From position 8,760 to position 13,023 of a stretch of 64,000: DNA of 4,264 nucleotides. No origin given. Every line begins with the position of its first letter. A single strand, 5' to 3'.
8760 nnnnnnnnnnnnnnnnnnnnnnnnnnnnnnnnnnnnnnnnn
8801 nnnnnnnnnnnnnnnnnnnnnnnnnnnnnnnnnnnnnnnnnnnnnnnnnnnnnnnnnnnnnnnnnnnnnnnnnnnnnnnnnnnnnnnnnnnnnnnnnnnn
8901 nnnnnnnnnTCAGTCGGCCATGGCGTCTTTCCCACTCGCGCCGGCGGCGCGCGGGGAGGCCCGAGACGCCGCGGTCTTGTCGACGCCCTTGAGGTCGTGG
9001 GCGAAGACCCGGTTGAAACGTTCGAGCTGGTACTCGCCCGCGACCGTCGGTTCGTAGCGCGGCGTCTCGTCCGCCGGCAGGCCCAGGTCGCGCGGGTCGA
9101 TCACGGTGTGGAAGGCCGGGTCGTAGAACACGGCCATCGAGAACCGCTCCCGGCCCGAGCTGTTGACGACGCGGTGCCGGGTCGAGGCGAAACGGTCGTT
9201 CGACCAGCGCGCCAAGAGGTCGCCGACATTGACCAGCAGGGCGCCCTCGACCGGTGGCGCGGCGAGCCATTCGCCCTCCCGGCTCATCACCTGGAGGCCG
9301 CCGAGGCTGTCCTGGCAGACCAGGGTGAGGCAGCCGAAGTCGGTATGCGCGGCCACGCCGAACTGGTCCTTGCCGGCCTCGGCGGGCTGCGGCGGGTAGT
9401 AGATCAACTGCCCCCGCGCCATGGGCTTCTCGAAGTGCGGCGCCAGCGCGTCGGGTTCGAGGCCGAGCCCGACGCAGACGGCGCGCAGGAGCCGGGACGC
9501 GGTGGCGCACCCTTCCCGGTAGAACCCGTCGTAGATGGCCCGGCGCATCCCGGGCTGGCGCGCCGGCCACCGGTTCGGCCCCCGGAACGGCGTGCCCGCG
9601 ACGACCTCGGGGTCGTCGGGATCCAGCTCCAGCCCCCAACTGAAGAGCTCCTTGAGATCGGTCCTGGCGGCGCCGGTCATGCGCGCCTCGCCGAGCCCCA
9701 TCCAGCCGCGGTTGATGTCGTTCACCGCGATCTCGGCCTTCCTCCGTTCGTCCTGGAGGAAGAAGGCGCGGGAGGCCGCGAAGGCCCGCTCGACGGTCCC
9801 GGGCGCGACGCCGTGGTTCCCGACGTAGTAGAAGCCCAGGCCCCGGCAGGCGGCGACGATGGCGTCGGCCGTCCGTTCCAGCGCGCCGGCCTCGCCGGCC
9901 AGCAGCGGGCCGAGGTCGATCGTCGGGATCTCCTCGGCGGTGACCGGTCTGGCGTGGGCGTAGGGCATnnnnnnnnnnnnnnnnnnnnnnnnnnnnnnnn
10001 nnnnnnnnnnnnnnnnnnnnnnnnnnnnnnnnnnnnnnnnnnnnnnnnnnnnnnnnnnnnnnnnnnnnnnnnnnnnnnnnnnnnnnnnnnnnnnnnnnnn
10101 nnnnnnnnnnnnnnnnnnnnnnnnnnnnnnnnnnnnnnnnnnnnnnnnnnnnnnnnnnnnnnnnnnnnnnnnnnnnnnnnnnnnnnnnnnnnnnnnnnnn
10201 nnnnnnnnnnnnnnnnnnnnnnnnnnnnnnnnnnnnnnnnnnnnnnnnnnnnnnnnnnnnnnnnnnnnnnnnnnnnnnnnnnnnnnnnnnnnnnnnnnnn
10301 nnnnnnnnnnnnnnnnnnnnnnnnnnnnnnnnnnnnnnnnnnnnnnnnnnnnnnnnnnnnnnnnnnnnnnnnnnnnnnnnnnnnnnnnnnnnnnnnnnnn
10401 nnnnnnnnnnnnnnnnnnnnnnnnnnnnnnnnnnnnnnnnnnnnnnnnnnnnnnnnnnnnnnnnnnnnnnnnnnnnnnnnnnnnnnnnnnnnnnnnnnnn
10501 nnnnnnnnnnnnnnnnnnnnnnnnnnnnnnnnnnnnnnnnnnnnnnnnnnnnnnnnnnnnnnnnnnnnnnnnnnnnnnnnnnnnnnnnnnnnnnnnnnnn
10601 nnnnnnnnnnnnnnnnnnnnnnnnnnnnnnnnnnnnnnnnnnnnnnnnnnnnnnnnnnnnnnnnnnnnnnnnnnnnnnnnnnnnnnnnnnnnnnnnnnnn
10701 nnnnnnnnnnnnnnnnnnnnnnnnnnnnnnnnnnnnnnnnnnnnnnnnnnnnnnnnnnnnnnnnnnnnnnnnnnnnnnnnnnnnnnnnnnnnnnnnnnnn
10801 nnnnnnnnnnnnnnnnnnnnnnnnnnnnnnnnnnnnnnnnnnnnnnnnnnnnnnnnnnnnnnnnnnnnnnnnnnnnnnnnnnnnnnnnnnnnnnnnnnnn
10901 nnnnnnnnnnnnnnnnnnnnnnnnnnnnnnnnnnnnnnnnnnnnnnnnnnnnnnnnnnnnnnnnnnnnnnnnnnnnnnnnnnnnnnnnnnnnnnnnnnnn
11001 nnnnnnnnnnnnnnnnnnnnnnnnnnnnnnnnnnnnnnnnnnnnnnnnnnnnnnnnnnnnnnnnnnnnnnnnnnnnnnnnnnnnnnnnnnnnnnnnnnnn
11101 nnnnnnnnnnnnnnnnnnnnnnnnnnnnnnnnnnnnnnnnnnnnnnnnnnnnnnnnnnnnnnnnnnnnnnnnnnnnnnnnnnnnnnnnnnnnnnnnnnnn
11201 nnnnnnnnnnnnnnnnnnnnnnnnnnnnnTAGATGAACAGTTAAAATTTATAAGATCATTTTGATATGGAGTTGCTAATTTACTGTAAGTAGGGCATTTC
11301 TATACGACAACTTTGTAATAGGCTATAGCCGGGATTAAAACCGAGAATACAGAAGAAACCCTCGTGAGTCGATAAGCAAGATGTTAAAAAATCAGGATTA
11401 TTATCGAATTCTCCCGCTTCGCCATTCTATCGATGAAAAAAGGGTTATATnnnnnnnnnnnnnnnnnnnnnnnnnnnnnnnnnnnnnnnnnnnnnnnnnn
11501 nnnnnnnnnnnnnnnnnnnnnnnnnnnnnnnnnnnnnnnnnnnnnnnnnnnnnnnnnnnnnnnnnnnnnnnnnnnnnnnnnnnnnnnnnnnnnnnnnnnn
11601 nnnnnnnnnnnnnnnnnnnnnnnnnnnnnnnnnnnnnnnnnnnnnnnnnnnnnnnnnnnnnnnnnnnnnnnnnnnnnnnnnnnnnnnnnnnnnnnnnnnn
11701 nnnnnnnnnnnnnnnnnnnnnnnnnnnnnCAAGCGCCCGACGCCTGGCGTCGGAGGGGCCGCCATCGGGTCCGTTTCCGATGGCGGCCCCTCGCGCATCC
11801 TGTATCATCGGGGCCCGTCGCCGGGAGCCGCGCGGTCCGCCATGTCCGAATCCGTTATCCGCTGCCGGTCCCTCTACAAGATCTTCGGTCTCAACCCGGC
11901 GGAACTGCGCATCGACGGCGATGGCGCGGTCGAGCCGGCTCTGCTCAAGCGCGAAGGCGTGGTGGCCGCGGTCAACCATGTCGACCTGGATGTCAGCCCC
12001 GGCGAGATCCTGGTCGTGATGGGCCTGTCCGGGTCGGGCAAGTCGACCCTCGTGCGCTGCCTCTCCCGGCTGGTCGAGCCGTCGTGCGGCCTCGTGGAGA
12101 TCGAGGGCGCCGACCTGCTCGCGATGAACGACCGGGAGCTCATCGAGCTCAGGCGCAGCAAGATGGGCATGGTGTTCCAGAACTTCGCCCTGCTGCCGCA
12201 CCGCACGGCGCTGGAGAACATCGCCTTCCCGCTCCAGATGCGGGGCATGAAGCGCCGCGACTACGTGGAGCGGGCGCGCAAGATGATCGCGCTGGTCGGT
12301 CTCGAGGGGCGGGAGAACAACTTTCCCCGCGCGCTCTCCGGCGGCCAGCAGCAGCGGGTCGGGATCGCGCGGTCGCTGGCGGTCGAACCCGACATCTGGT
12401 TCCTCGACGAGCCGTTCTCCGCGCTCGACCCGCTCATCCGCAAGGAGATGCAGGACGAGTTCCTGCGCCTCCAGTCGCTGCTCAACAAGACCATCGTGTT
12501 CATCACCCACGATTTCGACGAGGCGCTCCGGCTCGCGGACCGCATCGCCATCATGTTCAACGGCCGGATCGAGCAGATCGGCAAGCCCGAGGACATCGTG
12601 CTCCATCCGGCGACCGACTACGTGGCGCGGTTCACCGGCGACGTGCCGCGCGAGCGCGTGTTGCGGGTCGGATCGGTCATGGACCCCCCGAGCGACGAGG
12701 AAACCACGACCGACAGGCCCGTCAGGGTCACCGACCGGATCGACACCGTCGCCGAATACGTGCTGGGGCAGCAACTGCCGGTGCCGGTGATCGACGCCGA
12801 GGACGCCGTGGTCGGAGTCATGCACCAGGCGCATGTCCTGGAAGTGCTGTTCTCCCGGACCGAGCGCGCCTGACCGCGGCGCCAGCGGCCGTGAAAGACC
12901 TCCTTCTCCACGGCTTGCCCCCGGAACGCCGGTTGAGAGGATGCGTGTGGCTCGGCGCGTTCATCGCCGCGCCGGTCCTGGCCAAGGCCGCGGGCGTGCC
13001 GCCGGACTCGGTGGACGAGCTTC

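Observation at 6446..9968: Urease structural genes only (fused ureAB + ureC), no ureDEFG nearby, preceded by an IPNS-type 2OG oxygenase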

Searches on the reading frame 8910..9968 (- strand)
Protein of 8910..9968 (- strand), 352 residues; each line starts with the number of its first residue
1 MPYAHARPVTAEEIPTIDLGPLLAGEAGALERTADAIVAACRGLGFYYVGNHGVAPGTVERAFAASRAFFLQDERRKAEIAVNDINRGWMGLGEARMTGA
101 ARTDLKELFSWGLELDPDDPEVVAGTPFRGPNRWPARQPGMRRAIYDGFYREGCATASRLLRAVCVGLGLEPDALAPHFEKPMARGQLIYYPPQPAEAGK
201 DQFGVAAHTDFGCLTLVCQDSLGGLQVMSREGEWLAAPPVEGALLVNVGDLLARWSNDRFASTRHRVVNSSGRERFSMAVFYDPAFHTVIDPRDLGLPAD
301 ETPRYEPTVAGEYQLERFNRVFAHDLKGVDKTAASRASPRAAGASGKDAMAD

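Call 7: search_protein_families(library=pfam, proteins=[window:8910-9968:-])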
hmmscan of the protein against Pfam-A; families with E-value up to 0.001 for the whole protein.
window:8910-9968:- (352 aa): 2 families
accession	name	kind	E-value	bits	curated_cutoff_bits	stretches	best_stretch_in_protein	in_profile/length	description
PF03171.26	2OG-FeII_Oxy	-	3.9e-25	88.5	23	1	188-284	7-101/101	2OG-Fe(II) oxygenase superfamily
PF14226.12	DIOX_N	-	7.8e-24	85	27.3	1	14-136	1-116/117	non-haem dioxygenase in morphine synthesis N-terminal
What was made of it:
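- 8910..9968 (-): IPNS/EFE-family Fe(II)/2OG oxygenase (352 aa), substrate unknown. DIOX_N plus 2OG-FeII_Oxy (call 7).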

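Call 8: search_protein_families(library=ncbifam, proteins=[window:8910-9968:-])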
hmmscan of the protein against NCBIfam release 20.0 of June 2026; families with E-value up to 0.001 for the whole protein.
window:8910-9968:- (352 aa): 0 families

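Call 12: find_homologous_proteins(query=window:8910-9968:-)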
Query window:8910-9968:- (352 aa): 2030 proteins with E <= 0.001 among 8000 candidates; the best 120 are listed.
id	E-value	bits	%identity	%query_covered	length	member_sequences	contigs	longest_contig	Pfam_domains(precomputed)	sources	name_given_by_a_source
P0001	1.5e-237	806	100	100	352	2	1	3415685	PF14226.13,PF03171.27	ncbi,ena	-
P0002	2.0e-194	664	86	95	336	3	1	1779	PF14226.13,PF03171.27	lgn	-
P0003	1.1e-189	648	85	93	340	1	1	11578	PF14226.13,PF03171.27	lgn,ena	-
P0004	3.4e-181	620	81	96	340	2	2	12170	PF14226.13,PF03171.27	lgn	-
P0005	2.3e-176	605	78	96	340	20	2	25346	PF14226.13,PF03171.27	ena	-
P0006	5.0e-175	600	77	96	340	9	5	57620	PF14226.13,PF03171.27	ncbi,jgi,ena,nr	ncbi:MAG: isopenicillin N synthase family oxygenase [Rhodospirillaceae bacterium]|jgi:isopenicillin 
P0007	2.5e-167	575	76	96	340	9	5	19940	PF14226.13,PF03171.27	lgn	-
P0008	2.0e-166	572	76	96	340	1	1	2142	PF14226.13,PF03171.27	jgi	jgi:isopenicillin N synthase-like dioxygenase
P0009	1.2e-164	566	73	97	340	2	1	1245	PF14226.13,PF03171.27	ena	-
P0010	1.7e-160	552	72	96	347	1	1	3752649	PF14226.13,PF03171.27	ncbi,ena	-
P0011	6.2e-154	531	72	96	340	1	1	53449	PF14226.13,PF03171.27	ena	-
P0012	2.9e-107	377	52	89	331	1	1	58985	PF14226.13,PF03171.27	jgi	jgi:isopenicillin N synthase-like dioxygenase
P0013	2.5e-105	371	52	94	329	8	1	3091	PF14226.13,PF03171.27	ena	-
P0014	2.6e-105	371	52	92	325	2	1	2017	PF14226.13,PF03171.27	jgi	jgi:isopenicillin N synthase-like dioxygenase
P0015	4.1e-105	370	53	93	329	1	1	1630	PF14226.13,PF03171.27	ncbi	-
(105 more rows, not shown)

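Call 21: search_solved_structures(query=window:8910-9968:-, max_evalue=0.001)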
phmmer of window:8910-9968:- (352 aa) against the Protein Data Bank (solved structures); distinct sequences matched with E-value up to 0.001: 70 (the best 60 are shown).
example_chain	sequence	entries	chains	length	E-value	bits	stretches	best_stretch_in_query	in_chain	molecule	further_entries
9ovh_A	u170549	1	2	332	2.5e-56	194.8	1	11-294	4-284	2-oxoglutarate-dependent ethylene/succinate-forming enzyme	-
6jyv_A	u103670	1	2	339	1e-55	192.7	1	11-302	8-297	Probable iron/ascorbate oxidoreductase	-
5c3p_A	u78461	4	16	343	3.4e-38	135.1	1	14-321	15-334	Thymine dioxygenase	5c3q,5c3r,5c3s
5c3o_A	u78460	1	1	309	1.3e-35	126.6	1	14-284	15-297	Thymine dioxygenase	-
6xjj_A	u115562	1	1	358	1.9e-30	109.7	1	10-294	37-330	2-oxoglutarate-dependent dioxygenase tropC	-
9ig3_A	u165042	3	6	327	1.8e-29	106.4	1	13-294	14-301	2-oxoglutarate-dependent dioxygenase traH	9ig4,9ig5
6lsv_A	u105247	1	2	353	2.1e-29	106.2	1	9-315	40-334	Probable 2-oxoglutarate-dependent dioxygenase At5g05600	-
9l50_A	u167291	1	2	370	9.4e-29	104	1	12-282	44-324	ring expansion oxygenase SpoC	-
9l51_A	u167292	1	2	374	9.8e-29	104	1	12-282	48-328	ring expansion oxygenase SpoC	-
3oox_A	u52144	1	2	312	1.3e-28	103.6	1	32-309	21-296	putative 2OG-Fe(II) oxygenase family protein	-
9l52_A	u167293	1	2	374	5.9e-28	101.4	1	12-282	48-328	ring expansion oxygenase SpoC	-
9vgi_A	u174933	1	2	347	3.8e-26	95.5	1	12-290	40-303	O-demethylase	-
5o7y_A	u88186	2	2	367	6.9e-26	94.6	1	187-304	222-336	Thebaine 6-O-demethylase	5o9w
8x74_A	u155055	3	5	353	3.2e-25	92.4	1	12-314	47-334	2-oxoglutarate (2OG) and Fe(II)-dependent oxygenase superfamily protein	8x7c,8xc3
9eir_A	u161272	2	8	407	4.9e-25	91.8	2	34-227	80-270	2-oxoglutarate-dependent ethylene/succinate-forming enzyme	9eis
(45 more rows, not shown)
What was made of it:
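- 8910..9968 (-): Best solved relatives are 9ovh and 6jyv (E about 1e-56, call 21).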

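Call 22: find_encoding_contigs(protein=P0006, flank=8000, max_places=4)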
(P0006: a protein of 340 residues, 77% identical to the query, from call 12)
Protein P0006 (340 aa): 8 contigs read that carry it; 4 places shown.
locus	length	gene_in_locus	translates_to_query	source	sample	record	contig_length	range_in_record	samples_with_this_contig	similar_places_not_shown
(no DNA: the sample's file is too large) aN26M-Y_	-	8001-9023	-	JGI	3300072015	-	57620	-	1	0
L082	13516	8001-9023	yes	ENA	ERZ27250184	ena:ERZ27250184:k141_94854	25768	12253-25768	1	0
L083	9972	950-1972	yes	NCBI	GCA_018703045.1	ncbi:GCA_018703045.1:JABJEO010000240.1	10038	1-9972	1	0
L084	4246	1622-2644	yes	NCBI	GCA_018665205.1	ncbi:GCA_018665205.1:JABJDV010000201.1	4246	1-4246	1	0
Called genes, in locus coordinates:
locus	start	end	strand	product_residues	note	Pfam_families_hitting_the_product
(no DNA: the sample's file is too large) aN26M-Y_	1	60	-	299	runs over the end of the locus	PF00892:EamA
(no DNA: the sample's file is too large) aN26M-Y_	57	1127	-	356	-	PF00355:Rieske, PF00848:Ring_hydroxyl_A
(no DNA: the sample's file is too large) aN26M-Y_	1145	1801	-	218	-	PF04115:Ureidogly_lyase (weak)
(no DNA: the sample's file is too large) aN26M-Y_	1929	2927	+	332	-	PF01244:Peptidase_M19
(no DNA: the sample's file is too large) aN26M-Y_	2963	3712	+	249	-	PF00106:adh_short, PF01370:Epimerase (weak), PF08659:KR, PF13561:adh_short_C2, PF23441:SDR (weak)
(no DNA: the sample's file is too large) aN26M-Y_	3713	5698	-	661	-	PF00528:BPD_transp_1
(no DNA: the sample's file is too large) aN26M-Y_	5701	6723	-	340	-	PF13191:AAA_16 (faint), PF00005:ABC_tran, PF13304:AAA_21 (faint)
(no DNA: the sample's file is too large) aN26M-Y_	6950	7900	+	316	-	PF04069:OpuAC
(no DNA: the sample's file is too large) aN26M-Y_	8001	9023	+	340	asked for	PF14226:DIOX_N, PF03171:2OG-FeII_Oxy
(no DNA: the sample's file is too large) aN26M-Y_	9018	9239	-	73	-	-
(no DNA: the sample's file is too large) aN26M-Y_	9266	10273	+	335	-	PF00561:Abhydrolase_1, PF12146:Hydrolase_4 (faint), PF12697:Abhydrolase_6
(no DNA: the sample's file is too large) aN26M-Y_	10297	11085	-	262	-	PF03055:RPE65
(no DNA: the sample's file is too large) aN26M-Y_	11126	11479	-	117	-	PF01037:AsnC_trans_reg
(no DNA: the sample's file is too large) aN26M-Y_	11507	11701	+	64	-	-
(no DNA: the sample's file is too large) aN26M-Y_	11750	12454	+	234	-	PF00547:Urease_gamma, PF00699:Urease_beta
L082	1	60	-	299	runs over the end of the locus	PF00892:EamA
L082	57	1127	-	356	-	PF00355:Rieske, PF00848:Ring_hydroxyl_A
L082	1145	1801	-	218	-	PF04115:Ureidogly_lyase (weak)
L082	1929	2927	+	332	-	PF01244:Peptidase_M19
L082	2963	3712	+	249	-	PF00106:adh_short, PF01370:Epimerase (weak), PF08659:KR, PF13561:adh_short_C2, PF23441:SDR (weak)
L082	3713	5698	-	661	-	PF00528:BPD_transp_1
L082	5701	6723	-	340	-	PF13191:AAA_16 (faint), PF00005:ABC_tran, PF13304:AAA_21 (faint)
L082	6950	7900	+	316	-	PF04069:OpuAC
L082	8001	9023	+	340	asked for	PF14226:DIOX_N, PF03171:2OG-FeII_Oxy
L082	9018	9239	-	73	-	-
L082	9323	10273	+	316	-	PF00561:Abhydrolase_1, PF12697:Abhydrolase_6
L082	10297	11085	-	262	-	PF03055:RPE65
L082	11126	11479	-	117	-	PF01037:AsnC_trans_reg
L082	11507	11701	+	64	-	-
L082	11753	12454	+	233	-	PF00547:Urease_gamma, PF00699:Urease_beta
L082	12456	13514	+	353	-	?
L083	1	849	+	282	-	PF04069:OpuAC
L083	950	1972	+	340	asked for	PF14226:DIOX_N, PF03171:2OG-FeII_Oxy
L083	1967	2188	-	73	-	-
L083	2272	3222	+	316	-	PF00561:Abhydrolase_1, PF12146:Hydrolase_4 (faint), PF12697:Abhydrolase_6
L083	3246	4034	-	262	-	PF03055:RPE65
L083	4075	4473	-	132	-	PF01037:AsnC_trans_reg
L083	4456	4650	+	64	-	-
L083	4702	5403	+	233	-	PF00547:Urease_gamma, PF00699:Urease_beta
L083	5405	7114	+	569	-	PF00449:Urease_alpha, PF01979:Amidohydro_1, PF07969:Amidohydro_3 (weak)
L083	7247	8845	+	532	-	PF00496:SBP_bac_5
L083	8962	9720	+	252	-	PF00106:adh_short, PF08659:KR, PF23441:SDR, PF13561:adh_short_C2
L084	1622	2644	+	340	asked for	PF14226:DIOX_N, PF03171:2OG-FeII_Oxy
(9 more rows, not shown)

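Call 23: find_encoding_contigs(protein=P0010, flank=8000, max_places=3)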
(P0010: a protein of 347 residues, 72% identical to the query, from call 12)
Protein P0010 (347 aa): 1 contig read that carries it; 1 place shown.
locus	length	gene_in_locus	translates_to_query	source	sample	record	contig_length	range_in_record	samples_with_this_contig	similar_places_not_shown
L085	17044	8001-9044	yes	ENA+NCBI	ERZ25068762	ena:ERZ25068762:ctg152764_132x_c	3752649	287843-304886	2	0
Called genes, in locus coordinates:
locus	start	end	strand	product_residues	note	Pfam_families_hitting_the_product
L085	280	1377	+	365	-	PF00154:RecA_N, PF08423:Rad51, PF06745:ATPase (weak), PF27531:MT3502_N (weak), PF21096:RecA_C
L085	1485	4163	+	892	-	PF01411:tRNA-synt_2c, PF07973:tRNA_SAD, PF02272:DHHA1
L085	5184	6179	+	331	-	PF22636:FlK, PF01323:DSBA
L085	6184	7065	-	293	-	PF00892:EamA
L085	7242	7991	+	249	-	PF00106:adh_short, PF01370:Epimerase (weak), PF08659:KR, PF23441:SDR, PF13561:adh_short_C2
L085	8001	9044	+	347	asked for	PF14226:DIOX_N, PF03171:2OG-FeII_Oxy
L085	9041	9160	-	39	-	-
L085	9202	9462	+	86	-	-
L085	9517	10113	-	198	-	PF03055:RPE65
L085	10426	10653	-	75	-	PF03055:RPE65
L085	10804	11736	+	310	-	PF04069:OpuAC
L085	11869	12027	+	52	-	PF00547:Urease_gamma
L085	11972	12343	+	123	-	-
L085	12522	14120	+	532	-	PF00496:SBP_bac_5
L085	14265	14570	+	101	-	PF11225:DUF3024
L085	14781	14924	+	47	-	-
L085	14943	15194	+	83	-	-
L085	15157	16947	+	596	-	PF06253:MTTB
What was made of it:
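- In relative L085 the orthologous urease is reduced to a 52-aa fragment (call 23).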

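Call 24: find_encoding_contigs(protein=P0011, flank=8000, max_places=3)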
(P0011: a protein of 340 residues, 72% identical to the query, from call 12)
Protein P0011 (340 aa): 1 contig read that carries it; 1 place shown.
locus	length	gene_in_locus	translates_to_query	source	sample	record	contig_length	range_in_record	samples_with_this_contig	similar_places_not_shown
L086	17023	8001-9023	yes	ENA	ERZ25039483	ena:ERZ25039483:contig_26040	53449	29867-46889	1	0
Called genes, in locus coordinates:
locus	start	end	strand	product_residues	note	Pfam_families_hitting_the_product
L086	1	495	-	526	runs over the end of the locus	PF00501:AMP-binding, PF13193:AMP-binding_C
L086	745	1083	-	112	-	-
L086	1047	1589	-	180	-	PF01261:AP_endonuc_2 (faint)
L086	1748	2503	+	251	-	PF05721:PhyH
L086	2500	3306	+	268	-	PF05721:PhyH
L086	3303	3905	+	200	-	PF01323:DSBA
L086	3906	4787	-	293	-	PF00892:EamA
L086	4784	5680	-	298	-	PF00892:EamA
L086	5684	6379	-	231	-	PF00892:EamA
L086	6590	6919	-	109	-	PF00848:Ring_hydroxyl_A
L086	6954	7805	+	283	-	-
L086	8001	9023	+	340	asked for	PF14226:DIOX_N, PF03171:2OG-FeII_Oxy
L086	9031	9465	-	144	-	PF01832:Glucosaminidase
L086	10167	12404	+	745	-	PF05170:AsmA, PF05359:DUF748, PF13116:YhdP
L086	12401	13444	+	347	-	-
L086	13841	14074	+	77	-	PF04069:OpuAC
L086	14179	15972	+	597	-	PF00126:HTH_1, PF06253:MTTB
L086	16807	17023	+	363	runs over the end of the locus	-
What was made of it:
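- On Conserved oxygenase-urease operon: L085 and L086 have the oxygenase without a working urease (calls 23, 24).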

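Call 52: search_protein_families(library=ncbifam, proteins=[L083:2272-3222:+, L083:4075-4473:-, L082:1145-1801:-, L082:1929-2927:+], max_evalue=1e-10)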
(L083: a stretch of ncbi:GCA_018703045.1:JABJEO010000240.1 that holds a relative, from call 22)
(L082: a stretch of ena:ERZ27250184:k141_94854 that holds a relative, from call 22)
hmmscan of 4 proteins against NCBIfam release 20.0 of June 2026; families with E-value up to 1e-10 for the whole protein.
L083:2272-3222:+ (316 aa): 6 families
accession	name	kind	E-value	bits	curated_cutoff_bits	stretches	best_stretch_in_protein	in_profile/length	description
TIGR01249.1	pro_imino_pep_1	equivalog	1.5e-107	359.3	259.75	1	12-312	3-306/307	prolyl aminopeptidase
TIGR01250.1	pro_imino_pep_2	subfamily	2.5e-15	56.8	167.65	1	23-128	12-120/288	proline iminopeptidase-family hydrolase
NF045945.1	ProImpepLactob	equivalog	2.5e-13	50.2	400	1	33-125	24-119/293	proline iminopeptidase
TIGR02427.1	protocat_pcaD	equivalog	4.5e-13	49.2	255.85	0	61-146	38-117/251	3-oxoadipate enol-lactonase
NF051488.1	bifunc_PcaDC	exception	1.2e-11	44.3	390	0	61-145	37-115/375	bifunctional 3-oxoadipate enol-lactonase/4-carboxymuconolactone decarboxylase PcaDC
TIGR03611.1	RutD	equivalog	1.6e-11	44.1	238.5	0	61-130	38-106/258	pyrimidine utilization protein D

L083:4075-4473:- (132 aa): 1 family
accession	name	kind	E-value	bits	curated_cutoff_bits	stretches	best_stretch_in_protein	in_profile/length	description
NF008370.0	PRK11169.1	equivalog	2.6e-25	89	233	1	3-127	36-160/164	leucine-responsive transcriptional regulator Lrp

L082:1145-1801:- (218 aa): 0 families

L082:1929-2927:+ (332 aa): 0 families

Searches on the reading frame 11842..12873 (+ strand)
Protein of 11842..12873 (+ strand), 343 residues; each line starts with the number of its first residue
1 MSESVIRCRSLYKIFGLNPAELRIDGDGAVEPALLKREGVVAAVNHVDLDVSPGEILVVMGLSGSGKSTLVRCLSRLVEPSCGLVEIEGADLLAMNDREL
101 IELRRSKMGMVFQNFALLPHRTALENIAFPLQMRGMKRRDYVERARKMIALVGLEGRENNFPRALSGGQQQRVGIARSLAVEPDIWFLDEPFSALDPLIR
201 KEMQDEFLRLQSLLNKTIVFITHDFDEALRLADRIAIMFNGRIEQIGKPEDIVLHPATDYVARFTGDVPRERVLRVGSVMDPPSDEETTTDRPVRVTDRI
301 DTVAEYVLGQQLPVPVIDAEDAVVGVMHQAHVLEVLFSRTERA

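Call 7: search_protein_families(library=pfam, proteins=[window:11842-12873:+])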
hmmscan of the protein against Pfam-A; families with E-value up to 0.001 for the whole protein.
window:11842-12873:+ (343 aa): 3 families
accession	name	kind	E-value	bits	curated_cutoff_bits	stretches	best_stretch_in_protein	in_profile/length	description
PF00005.33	ABC_tran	-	8.1e-33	114.4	25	1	45-192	2-136/137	ABC transporter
PF13191.12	AAA_16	-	1.5e-05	26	32.6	1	51-88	19-57/167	AAA ATPase domain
PF13304.12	AAA_21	-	8.7e-05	23.2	27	0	175-224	248-299/304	AAA domain, putative AbiEii toxin, Type IV TA system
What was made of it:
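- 11842..12873 (+): ABC transporter ATPase, left over from the OpuA-type transporter of the ancestral island. ABC_tran (call 7).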
